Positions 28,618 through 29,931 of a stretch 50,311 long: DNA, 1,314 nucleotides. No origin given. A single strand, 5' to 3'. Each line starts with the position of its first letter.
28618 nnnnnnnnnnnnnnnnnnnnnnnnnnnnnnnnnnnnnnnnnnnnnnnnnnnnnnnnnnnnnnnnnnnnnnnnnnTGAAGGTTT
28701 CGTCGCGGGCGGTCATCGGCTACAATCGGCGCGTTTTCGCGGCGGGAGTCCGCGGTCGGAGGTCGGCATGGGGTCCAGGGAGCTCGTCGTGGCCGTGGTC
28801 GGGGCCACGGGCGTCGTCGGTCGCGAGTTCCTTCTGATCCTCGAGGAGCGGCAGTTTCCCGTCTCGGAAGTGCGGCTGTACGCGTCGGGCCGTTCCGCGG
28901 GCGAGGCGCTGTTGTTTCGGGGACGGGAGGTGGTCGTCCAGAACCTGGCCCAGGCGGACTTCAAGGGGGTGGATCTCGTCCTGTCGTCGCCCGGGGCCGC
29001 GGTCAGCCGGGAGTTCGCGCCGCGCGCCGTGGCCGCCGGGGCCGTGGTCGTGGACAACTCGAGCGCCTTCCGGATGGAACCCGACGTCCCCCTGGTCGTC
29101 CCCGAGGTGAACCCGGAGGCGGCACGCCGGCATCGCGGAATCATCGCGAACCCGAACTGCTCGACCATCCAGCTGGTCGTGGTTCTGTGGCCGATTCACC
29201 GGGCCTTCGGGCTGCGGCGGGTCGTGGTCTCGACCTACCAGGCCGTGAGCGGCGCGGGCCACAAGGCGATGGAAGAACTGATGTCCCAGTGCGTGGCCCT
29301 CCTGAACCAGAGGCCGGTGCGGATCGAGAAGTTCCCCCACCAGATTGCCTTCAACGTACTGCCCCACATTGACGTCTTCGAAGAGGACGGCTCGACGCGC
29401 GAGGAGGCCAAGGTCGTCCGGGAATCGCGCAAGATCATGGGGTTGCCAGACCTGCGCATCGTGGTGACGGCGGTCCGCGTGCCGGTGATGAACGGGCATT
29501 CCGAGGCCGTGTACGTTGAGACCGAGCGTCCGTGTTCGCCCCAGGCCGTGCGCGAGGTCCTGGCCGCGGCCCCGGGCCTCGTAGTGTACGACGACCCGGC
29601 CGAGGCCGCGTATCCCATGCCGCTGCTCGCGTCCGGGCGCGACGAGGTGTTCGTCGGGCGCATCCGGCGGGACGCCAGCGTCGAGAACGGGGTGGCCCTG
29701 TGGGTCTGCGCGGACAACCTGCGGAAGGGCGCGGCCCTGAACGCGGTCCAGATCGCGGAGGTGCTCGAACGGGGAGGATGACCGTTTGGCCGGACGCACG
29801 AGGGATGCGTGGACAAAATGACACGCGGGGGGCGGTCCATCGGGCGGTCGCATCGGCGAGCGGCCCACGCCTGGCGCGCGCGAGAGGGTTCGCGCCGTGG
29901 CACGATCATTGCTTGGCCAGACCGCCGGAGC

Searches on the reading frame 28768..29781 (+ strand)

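Call 85: search_protein_families(library=pfam, proteins=[window:28768-29781:+], max_evalue=0.001)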
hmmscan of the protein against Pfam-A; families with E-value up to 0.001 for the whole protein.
window:28768-29781:+ (337 aa): 2 families
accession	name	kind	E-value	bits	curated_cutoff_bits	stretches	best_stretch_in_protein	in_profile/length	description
PF02774.23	Semialdhyde_dhC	-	2.4e-55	188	26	1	140-320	1-184/184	Semialdehyde dehydrogenase, dimerisation domain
PF01118.30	Semialdhyde_dh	-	8.3e-36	123.5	26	1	8-120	2-119/121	Semialdehyde dehydrogenase, NAD binding domain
